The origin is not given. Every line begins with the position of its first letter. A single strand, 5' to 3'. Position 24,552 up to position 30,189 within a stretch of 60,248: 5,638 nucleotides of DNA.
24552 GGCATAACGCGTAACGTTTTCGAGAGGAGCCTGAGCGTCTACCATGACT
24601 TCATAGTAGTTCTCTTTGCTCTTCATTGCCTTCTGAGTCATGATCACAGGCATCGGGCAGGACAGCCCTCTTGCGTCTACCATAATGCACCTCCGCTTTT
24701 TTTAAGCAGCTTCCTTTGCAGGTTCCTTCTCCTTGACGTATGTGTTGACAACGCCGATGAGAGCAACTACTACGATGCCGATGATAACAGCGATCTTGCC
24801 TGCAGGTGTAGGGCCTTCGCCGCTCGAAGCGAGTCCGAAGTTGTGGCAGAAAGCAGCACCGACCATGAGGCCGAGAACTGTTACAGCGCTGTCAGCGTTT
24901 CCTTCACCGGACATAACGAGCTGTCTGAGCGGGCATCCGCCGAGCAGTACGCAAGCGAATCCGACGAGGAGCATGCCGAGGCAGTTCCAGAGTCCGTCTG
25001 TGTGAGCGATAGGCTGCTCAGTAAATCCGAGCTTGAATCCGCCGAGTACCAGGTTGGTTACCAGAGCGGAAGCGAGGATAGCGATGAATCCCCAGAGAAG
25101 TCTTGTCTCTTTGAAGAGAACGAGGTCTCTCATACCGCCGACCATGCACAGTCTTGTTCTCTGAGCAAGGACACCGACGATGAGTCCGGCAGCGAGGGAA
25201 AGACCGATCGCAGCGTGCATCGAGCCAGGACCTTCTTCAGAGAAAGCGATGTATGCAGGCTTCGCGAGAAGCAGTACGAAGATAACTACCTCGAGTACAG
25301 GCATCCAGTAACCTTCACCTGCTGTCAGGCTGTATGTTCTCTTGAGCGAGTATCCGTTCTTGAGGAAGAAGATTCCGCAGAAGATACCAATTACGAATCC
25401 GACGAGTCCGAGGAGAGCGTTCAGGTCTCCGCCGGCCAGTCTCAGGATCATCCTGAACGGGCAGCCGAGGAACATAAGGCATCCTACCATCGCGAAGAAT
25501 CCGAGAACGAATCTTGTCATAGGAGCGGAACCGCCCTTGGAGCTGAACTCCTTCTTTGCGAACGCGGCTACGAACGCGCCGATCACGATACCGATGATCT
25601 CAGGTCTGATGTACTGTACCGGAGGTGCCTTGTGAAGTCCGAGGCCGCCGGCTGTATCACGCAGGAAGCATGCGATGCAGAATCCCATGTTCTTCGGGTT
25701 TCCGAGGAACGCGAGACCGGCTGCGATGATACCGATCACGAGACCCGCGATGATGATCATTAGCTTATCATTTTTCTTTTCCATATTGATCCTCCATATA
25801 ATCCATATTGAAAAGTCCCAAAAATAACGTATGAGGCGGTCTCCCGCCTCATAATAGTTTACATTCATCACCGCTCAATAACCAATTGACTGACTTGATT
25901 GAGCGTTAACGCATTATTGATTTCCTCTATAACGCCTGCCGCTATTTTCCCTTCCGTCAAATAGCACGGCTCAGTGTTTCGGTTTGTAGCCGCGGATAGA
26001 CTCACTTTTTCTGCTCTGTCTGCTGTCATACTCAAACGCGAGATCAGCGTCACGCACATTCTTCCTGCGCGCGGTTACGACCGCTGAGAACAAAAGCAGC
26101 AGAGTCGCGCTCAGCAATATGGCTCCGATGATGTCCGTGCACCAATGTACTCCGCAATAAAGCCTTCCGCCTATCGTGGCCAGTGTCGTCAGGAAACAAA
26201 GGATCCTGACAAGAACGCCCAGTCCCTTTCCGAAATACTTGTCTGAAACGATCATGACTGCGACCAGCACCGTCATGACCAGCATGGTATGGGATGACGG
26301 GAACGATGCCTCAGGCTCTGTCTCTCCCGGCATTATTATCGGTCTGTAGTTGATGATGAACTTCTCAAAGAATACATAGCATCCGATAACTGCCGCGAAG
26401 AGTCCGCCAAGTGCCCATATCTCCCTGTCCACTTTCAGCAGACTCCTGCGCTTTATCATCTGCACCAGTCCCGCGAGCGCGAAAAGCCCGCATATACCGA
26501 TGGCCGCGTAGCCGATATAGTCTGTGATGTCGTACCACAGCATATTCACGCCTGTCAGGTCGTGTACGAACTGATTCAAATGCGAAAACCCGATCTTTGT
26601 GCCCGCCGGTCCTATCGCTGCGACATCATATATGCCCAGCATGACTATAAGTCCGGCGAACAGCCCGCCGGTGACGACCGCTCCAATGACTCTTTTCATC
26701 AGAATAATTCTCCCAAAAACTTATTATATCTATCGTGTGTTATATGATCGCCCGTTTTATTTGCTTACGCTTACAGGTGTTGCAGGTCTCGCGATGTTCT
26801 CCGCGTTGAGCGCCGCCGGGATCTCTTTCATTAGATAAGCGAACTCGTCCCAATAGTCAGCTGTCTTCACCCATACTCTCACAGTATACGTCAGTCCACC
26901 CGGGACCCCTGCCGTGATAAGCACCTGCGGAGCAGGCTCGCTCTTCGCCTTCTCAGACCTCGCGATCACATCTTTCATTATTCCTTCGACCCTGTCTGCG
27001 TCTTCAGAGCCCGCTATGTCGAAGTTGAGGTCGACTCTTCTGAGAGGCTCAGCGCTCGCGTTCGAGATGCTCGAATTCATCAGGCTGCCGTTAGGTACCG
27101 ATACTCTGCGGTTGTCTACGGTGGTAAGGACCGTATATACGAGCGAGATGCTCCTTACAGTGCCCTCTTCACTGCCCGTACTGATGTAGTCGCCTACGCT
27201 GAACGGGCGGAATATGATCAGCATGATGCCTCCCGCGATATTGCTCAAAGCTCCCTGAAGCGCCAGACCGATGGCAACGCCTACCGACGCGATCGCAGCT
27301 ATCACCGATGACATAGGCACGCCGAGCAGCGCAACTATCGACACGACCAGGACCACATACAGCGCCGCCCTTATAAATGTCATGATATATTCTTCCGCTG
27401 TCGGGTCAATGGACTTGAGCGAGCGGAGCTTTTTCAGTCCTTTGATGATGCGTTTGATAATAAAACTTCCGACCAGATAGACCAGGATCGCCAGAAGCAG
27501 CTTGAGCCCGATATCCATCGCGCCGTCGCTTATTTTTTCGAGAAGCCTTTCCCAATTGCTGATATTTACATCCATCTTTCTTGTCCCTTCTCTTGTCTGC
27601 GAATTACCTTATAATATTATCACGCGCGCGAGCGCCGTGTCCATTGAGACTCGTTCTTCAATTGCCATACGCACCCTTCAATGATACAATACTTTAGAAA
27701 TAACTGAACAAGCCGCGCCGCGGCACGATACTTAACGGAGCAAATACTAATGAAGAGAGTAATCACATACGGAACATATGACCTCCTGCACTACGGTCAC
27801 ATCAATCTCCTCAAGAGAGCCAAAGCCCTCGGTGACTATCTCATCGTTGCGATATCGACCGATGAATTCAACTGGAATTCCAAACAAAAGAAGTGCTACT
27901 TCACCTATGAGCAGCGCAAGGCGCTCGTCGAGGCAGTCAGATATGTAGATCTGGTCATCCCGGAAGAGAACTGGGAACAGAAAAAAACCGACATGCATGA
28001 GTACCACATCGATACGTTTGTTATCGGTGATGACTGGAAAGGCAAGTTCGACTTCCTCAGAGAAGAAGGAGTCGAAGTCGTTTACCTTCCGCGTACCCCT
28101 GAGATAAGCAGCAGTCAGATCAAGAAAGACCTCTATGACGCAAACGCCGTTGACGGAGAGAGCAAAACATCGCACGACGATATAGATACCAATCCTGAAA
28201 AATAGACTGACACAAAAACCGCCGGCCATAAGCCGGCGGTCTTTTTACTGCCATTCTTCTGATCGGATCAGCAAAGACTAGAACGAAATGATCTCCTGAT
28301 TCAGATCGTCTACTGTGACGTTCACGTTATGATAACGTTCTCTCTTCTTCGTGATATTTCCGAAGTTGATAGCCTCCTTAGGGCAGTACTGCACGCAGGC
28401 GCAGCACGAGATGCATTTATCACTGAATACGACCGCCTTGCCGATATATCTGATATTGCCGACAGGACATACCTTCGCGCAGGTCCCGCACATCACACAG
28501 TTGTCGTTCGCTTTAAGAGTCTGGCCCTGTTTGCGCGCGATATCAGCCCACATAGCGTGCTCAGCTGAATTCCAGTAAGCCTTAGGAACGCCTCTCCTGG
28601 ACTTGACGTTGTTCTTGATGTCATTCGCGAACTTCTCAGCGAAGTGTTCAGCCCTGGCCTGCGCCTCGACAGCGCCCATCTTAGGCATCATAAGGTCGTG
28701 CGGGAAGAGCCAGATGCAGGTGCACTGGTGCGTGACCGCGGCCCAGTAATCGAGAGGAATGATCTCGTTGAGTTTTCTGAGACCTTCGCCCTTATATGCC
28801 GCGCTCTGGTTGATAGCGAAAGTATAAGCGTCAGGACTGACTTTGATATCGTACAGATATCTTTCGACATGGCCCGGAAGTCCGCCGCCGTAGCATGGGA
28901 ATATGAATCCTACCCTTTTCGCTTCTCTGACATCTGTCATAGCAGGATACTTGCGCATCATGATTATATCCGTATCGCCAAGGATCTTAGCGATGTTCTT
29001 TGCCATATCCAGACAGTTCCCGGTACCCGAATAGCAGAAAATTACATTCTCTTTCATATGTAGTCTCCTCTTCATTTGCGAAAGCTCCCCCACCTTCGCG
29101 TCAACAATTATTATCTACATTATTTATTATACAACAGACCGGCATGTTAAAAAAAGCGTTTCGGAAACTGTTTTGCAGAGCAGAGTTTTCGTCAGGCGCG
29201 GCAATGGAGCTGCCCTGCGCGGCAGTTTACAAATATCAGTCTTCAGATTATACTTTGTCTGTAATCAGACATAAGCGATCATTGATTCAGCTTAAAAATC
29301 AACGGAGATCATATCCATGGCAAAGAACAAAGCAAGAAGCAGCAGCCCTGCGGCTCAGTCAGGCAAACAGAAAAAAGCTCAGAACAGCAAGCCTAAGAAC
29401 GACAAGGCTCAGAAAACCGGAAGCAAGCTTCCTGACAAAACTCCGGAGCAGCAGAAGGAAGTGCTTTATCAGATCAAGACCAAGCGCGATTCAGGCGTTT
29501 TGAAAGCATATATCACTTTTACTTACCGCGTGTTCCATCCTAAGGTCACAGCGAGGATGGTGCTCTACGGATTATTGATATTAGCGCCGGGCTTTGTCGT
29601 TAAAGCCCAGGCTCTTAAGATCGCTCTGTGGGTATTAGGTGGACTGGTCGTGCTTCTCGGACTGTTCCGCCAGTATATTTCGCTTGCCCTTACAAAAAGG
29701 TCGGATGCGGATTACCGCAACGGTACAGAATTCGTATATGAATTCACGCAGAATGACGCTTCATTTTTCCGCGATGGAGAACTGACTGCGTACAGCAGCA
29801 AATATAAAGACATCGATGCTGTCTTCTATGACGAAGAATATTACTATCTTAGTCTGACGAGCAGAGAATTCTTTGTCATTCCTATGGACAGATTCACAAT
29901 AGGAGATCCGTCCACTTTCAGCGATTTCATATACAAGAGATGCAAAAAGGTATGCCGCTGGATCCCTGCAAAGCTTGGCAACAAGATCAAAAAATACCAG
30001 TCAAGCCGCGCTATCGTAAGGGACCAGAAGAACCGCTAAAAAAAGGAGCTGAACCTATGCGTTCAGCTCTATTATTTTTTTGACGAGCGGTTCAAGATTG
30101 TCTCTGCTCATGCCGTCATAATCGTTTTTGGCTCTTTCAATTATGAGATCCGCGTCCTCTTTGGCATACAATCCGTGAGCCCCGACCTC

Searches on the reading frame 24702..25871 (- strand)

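Call 34: search_protein_families(library=pfam, proteins=[window:24702-25871:-], max_evalue=0.0001)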
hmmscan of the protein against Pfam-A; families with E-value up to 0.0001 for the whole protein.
window:24702-25871:- (389 aa): 1 family
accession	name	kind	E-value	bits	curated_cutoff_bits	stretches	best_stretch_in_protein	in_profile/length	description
PF04143.19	Sulf_transp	-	1.5e-19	71.1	27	1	238-348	1-109/310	Sulphur transport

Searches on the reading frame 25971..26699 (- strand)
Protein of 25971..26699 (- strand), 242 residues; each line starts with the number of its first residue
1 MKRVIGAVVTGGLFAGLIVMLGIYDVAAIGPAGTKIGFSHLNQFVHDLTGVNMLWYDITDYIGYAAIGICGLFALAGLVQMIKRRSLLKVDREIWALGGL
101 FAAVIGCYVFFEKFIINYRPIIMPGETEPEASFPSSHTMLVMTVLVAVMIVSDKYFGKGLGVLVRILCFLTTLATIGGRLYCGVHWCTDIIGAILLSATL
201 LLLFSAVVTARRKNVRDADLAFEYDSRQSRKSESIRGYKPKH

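Call 30: search_protein_families(library=pfam, proteins=[window:25971-26699:-], max_evalue=0.0001)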
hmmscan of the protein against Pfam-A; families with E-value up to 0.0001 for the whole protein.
window:25971-26699:- (242 aa): 2 families
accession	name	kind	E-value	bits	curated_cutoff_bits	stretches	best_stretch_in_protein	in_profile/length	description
PF01569.27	PAP2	-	4.5e-12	46.3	27.2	1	120-212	36-129/130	PAP2 superfamily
PF14378.12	PAP2_3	-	2.3e-05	24.7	27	1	125-198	119-185/190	PAP2 superfamily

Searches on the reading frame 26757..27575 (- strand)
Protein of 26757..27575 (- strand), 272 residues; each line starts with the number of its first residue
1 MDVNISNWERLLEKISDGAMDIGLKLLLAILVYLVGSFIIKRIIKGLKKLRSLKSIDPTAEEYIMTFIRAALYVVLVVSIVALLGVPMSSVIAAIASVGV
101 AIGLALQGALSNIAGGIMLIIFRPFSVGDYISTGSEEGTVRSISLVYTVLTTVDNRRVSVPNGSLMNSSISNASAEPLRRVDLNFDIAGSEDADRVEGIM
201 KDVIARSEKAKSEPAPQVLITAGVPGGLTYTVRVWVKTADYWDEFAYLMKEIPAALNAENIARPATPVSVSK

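Call 30: search_protein_families(library=pfam, proteins=[window:26757-27575:-], max_evalue=0.0001)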
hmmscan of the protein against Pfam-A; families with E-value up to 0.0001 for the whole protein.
window:26757-27575:- (272 aa): 2 families
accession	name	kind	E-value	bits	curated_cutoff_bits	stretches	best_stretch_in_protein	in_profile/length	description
PF00924.24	MS_channel_2nd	-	4.6e-18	65.5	20.2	1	110-174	3-67/68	Mechanosensitive ion channel, beta-domain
PF21082.3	MS_channel_3rd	-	5.2e-10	40.1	21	1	181-261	1-86/88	Mechanosensitive ion channel MscS, C-terminal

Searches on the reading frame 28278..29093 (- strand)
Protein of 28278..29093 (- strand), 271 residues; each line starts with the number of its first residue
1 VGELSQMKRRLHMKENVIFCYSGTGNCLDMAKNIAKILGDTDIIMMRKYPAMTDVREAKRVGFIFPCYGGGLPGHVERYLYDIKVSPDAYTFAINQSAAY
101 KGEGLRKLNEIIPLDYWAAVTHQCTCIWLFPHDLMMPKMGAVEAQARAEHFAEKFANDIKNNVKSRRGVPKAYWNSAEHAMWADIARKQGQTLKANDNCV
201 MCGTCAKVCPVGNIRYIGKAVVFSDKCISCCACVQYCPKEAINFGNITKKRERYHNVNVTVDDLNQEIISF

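Call 30: search_protein_families(library=pfam, proteins=[window:28278-29093:-], max_evalue=0.0001)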
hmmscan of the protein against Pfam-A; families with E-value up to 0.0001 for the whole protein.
window:28278-29093:- (271 aa): 11 families
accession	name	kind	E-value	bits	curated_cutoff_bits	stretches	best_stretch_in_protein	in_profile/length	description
PF00037.32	Fer4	-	7e-11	41.9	21.1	2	221-242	2-23/24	4Fe-4S binding domain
PF12838.12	Fer4_7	-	4.5e-09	37.1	27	1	190-212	29-51/52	4Fe-4S dicluster domain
PF14697.11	Fer4_21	-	7.3e-09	36.1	35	0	188-214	31-57/59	4Fe-4S dicluster domain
PF13237.11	Fer4_10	-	2e-07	31.3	25.5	1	196-238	6-53/53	4Fe-4S dicluster domain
PF13183.11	Fer4_8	-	4.1e-07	30.9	27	0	191-212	46-67/68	4Fe-4S dicluster domain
PF12797.12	Fer4_2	-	9.6e-07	28.8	24.5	0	197-211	8-22/22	4Fe-4S binding domain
PF13484.11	Fer4_16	-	2e-06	28.9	30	0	226-253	1-30/66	4Fe-4S double cluster binding domain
PF13187.11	Fer4_9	-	1.3e-05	25.6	27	0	198-242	1-52/52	4Fe-4S dicluster domain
PF13746.11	Fer4_18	-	1.4e-05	25.7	27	1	183-239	45-97/114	4Fe-4S dicluster domain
PF13534.11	Fer4_17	-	2e-05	25.5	22.2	0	179-211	31-58/61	4Fe-4S dicluster domain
PF12837.12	Fer4_6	-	2.9e-05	24.3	25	0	197-214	7-24/24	4Fe-4S binding domain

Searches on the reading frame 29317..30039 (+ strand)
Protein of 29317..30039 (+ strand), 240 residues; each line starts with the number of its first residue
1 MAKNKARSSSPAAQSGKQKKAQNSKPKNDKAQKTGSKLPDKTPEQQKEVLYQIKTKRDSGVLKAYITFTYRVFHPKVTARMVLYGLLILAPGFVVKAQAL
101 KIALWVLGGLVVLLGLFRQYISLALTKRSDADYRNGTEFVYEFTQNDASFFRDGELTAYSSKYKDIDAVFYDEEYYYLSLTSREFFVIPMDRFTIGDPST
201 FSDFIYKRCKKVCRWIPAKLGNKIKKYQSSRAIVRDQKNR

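Call 30: search_protein_families(library=pfam, proteins=[window:29317-30039:+], max_evalue=0.0001)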
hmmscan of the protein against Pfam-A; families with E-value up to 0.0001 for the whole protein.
window:29317-30039:+ (240 aa): 1 family
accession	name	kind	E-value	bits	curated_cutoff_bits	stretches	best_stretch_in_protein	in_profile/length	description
PF14317.12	YcxB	-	1.7e-06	28.1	23.3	1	161-205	17-61/61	YcxB-like protein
